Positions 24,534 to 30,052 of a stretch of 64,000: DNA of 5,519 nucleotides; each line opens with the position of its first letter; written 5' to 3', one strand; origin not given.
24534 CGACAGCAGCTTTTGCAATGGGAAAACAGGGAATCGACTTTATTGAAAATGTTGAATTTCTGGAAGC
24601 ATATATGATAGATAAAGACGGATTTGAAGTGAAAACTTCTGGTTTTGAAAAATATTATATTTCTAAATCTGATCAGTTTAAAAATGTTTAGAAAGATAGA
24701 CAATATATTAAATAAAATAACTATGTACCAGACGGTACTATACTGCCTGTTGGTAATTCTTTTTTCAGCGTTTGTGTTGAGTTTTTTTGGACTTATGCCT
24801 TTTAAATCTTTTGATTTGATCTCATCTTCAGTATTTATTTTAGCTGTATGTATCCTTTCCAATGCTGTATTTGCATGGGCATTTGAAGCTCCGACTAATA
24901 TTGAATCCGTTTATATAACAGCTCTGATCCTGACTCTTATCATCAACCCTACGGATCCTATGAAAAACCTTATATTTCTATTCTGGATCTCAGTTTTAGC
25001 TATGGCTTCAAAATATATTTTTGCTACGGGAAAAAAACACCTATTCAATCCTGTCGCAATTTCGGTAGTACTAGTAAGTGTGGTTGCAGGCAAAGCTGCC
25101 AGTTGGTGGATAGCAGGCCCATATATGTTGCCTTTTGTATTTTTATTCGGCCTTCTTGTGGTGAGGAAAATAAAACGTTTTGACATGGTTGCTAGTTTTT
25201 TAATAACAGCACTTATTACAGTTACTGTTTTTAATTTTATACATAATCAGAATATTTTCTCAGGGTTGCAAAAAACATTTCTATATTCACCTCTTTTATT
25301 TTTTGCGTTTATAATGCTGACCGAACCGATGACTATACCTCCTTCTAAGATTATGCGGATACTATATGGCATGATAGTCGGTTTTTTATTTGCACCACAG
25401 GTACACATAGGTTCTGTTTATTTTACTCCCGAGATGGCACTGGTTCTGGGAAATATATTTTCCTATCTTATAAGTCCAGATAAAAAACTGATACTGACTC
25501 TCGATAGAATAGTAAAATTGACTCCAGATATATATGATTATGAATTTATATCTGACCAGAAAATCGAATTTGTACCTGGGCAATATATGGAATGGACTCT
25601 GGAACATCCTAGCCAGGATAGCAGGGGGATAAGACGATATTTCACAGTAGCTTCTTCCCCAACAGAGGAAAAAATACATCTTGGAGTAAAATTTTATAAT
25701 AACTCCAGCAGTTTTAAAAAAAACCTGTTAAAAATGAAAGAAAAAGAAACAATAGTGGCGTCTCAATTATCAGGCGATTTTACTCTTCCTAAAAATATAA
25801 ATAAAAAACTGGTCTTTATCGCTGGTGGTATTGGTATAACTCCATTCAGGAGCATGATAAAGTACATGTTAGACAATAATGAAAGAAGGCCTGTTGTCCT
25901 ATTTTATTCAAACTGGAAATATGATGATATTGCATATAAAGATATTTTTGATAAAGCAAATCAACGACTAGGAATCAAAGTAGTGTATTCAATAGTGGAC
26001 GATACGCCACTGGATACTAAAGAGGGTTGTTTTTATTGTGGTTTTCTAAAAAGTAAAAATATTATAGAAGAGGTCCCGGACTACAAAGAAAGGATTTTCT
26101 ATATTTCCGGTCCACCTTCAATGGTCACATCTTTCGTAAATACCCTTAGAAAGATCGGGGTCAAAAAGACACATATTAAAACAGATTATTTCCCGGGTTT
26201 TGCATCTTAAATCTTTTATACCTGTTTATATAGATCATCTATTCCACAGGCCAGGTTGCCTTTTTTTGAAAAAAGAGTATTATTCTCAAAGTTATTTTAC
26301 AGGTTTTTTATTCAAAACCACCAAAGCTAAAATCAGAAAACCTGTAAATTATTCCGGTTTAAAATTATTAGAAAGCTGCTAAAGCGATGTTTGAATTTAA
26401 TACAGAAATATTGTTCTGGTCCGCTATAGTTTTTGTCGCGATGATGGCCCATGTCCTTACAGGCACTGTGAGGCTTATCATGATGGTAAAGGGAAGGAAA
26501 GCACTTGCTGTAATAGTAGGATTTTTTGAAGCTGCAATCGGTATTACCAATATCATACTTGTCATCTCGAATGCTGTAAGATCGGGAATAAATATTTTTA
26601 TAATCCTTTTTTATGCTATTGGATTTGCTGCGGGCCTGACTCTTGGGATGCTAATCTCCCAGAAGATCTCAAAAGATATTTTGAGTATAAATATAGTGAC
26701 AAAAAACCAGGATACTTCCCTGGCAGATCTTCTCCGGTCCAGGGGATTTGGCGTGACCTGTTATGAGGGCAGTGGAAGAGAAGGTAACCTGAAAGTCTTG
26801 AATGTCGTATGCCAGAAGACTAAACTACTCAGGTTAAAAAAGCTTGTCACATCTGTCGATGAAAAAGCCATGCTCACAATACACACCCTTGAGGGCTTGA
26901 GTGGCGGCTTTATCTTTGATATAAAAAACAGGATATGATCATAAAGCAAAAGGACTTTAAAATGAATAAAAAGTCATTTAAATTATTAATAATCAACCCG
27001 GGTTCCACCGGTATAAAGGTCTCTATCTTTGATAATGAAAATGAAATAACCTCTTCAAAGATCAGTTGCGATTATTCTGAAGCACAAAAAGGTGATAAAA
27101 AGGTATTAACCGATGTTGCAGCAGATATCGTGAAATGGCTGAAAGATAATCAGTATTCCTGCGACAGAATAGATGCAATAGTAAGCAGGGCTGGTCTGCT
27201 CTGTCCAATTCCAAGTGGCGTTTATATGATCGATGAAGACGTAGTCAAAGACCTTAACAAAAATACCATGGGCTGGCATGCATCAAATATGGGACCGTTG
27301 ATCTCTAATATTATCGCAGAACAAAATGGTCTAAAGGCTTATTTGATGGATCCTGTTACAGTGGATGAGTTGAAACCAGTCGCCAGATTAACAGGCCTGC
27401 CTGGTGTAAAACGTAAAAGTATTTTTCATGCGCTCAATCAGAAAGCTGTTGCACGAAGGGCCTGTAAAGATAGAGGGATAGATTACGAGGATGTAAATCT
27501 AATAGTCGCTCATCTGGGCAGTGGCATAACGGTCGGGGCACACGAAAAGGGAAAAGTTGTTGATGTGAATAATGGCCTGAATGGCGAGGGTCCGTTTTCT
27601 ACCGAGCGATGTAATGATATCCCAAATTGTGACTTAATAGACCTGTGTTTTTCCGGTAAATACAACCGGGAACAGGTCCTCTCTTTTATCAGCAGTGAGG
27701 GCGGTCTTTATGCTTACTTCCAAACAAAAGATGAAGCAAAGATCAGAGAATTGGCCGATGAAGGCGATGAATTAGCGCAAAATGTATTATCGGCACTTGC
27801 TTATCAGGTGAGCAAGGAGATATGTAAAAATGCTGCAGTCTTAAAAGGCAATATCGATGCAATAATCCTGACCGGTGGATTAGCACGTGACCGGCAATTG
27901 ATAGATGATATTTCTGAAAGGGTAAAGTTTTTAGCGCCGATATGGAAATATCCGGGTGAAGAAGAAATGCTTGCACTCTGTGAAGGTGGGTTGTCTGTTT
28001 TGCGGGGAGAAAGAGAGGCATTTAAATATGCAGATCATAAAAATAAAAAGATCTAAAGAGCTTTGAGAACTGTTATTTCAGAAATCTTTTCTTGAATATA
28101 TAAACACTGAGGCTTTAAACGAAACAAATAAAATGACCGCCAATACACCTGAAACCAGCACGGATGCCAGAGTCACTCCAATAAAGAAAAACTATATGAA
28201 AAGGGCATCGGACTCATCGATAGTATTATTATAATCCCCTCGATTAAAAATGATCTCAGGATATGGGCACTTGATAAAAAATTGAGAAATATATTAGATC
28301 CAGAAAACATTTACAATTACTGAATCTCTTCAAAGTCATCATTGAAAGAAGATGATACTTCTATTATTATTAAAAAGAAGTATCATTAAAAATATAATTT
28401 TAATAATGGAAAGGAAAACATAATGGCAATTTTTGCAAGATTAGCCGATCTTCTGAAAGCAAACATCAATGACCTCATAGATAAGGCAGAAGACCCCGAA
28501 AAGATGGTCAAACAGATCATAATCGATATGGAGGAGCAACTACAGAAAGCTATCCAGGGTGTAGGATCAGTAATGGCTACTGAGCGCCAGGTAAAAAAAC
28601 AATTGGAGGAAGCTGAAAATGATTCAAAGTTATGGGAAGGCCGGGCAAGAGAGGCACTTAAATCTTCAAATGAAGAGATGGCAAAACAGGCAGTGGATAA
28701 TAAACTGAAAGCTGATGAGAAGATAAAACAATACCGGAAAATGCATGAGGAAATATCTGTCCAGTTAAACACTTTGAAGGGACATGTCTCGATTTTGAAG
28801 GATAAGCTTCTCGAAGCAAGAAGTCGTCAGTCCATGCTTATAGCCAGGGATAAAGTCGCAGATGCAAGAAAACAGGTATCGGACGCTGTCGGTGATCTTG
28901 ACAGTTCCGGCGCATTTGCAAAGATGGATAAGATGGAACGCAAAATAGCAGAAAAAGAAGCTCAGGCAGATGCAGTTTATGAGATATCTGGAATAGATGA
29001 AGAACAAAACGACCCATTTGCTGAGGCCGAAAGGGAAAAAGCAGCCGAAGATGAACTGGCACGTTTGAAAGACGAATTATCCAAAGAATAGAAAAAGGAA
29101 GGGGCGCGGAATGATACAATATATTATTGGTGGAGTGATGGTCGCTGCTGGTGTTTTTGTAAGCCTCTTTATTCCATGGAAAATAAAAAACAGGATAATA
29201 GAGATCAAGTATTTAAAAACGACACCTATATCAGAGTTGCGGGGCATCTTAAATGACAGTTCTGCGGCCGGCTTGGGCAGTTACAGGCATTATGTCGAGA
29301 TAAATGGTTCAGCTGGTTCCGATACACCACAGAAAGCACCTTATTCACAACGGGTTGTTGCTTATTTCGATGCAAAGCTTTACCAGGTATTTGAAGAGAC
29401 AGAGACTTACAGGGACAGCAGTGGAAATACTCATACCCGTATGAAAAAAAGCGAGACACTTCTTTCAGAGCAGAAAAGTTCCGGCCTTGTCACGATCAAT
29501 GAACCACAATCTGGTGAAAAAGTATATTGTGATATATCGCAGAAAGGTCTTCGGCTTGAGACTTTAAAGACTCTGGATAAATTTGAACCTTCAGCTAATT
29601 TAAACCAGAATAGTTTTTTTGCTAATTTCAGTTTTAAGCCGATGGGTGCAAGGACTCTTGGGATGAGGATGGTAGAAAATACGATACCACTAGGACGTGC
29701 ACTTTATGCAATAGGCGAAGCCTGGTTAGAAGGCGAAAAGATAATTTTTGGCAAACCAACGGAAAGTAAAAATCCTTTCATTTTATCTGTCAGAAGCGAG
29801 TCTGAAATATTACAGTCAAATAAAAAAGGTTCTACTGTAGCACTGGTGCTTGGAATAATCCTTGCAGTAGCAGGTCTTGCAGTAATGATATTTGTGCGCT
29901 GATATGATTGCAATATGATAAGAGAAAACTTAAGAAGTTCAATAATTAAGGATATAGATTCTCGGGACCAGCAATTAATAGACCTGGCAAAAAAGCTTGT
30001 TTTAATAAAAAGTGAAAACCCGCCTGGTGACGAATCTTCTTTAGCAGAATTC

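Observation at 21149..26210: ECF-sigma-gated five-gene module: multi-flavinylation-motif surface protein, ApbE and an RnfD-like::FNR membrane reductase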

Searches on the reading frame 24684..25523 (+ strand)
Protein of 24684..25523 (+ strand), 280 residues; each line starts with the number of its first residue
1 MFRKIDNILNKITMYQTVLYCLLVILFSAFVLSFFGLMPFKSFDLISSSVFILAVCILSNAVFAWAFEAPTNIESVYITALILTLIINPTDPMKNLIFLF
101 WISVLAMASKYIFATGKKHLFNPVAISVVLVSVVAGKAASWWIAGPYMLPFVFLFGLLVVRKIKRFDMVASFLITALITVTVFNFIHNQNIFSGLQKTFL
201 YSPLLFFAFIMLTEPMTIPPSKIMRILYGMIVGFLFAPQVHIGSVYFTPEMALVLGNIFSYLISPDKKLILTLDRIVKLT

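Call 47: search_solved_structures(query=A2, max_evalue=1, show_alignments=3)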
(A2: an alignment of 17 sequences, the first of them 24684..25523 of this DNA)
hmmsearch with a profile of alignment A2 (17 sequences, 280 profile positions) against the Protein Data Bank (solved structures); distinct sequences matched with E-value up to 1: 4.
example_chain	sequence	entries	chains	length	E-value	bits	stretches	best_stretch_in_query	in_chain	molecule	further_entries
8ahx_D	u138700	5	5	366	0.00018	24.4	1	152-257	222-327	Ion-translocating oxidoreductase complex subunit D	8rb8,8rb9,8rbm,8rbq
9ud3_B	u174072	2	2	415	0.022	17.5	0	144-260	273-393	Na(+)-translocating NADH-quinone reductase subunit B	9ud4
7xk3_B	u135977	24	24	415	0.022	17.5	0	144-260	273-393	Na(+)-translocating NADH-quinone reductase subunit B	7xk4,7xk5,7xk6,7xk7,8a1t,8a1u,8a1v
9lrr_B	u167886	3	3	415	0.031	17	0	144-260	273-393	Na(+)-translocating NADH-quinone reductase subunit B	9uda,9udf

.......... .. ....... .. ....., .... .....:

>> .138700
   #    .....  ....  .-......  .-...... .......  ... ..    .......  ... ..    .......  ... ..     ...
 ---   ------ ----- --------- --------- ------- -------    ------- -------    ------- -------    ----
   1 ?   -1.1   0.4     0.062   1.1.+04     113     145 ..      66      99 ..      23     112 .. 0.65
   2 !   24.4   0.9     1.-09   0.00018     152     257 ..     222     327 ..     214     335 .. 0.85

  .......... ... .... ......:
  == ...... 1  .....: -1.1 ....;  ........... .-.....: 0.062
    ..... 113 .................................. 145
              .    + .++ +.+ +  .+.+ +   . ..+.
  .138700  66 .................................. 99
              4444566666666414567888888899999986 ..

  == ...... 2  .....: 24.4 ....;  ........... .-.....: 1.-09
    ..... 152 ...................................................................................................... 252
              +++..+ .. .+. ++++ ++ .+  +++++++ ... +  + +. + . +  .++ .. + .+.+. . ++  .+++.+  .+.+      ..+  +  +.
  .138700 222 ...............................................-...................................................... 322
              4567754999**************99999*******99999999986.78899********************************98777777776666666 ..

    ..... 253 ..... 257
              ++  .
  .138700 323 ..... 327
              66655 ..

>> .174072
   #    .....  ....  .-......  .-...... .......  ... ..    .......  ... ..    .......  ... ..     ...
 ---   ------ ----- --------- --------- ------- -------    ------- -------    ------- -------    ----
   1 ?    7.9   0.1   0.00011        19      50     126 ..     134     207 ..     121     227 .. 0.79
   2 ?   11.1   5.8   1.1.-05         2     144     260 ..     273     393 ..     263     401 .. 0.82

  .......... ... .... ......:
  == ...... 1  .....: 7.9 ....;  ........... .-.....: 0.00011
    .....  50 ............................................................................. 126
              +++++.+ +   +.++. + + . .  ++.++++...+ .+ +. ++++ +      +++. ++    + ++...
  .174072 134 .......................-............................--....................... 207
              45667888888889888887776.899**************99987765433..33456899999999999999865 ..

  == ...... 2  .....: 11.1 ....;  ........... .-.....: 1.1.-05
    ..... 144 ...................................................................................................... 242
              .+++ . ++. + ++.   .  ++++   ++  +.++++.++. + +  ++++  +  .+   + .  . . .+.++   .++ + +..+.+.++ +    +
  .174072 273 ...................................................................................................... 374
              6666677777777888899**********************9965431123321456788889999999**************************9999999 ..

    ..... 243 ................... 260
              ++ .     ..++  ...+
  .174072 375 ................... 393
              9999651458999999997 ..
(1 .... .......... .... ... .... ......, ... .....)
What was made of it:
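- Closest known: Na+-NQR and Rnf complexes. Different: The segment that carries the covalent-FMN site in NqrB is absent (call 47).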

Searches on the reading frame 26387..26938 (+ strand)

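Call 3: search_protein_families(library=pfam, proteins=[window:26387-26938:+], max_evalue=0.1)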
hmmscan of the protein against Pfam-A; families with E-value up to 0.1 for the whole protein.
window:26387-26938:+ (183 aa): 2 families
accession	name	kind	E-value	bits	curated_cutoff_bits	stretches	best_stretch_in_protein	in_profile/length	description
PF18955.5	DUF5698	-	1.5e-11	45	27.5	1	27-88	1-58/58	Domain of unknown function (DUF5698)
PF10035.14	DUF2179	-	5.1e-09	36.3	22.8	1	121-170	1-52/55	Uncharacterized protein conserved in bacteria (DUF2179)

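Call 4: search_protein_families(library=ncbifam, proteins=[window:26387-26938:+], max_evalue=0.1)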
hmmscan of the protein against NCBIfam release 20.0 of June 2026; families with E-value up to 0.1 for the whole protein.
window:26387-26938:+ (183 aa): 5 families
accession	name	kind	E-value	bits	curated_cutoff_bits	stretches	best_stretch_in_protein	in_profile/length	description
NF003191.0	PRK04164.1-2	equivalog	9.6e-32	110.1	179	1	6-174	11-175/200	hypothetical protein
NF003194.0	PRK04164.1-5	equivalog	9.9e-31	106.5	160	1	13-177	8-168/178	hypothetical protein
NF003192.0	PRK04164.1-3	equivalog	2.8e-23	82.7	341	1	9-176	5-168/174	hypothetical protein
NF003190.0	PRK04164.1-1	equivalog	8.5e-22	77.6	318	1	14-176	14-172/200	hypothetical protein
NF003193.0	PRK04164.1-4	equivalog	1.5e-17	63.9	351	1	13-177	5-165/182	hypothetical protein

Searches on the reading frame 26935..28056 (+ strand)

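Call 68: search_protein_families(library=pfam, proteins=[window:26935-28056:+], max_evalue=0.0001)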
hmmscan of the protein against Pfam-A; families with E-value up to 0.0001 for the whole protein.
window:26935-28056:+ (373 aa): 1 family
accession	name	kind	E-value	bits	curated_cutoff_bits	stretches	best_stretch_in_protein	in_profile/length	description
PF00871.23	Acetate_kinase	-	1.2e-17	64.1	22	1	160-323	173-339/392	Acetokinase family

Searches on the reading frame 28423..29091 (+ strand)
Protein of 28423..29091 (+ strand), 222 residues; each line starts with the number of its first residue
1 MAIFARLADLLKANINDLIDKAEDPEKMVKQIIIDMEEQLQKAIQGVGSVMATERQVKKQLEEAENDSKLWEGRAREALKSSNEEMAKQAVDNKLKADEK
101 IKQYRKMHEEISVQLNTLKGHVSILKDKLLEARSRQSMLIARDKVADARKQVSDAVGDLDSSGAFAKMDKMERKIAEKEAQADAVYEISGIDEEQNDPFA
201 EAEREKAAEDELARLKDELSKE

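Call 68: search_protein_families(library=pfam, proteins=[window:28423-29091:+], max_evalue=0.0001)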
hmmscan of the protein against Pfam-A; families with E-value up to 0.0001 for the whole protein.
window:28423-29091:+ (222 aa): 1 family
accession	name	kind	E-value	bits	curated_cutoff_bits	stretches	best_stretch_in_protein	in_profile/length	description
PF04012.17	PspA_IM30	-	3.2e-46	158.2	33.9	1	3-219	2-218/220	PspA/IM30 family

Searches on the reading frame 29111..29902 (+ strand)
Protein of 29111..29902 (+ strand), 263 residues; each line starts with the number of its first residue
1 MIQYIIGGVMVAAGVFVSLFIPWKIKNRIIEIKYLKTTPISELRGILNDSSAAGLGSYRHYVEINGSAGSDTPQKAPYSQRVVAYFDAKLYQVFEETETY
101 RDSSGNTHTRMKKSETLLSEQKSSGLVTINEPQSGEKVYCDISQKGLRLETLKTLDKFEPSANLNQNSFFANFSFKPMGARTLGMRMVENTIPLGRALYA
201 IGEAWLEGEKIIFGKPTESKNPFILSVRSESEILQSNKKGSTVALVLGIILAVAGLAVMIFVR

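Call 68: search_protein_families(library=pfam, proteins=[window:29111-29902:+], max_evalue=0.0001)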
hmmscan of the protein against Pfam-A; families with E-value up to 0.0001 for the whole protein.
window:29111-29902:+ (263 aa): 1 family
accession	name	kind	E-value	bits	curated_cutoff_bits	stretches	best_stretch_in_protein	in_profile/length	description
PF12483.13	GIDE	-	2.4e-21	76.3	23.6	1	95-257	1-158/160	E3 Ubiquitin ligase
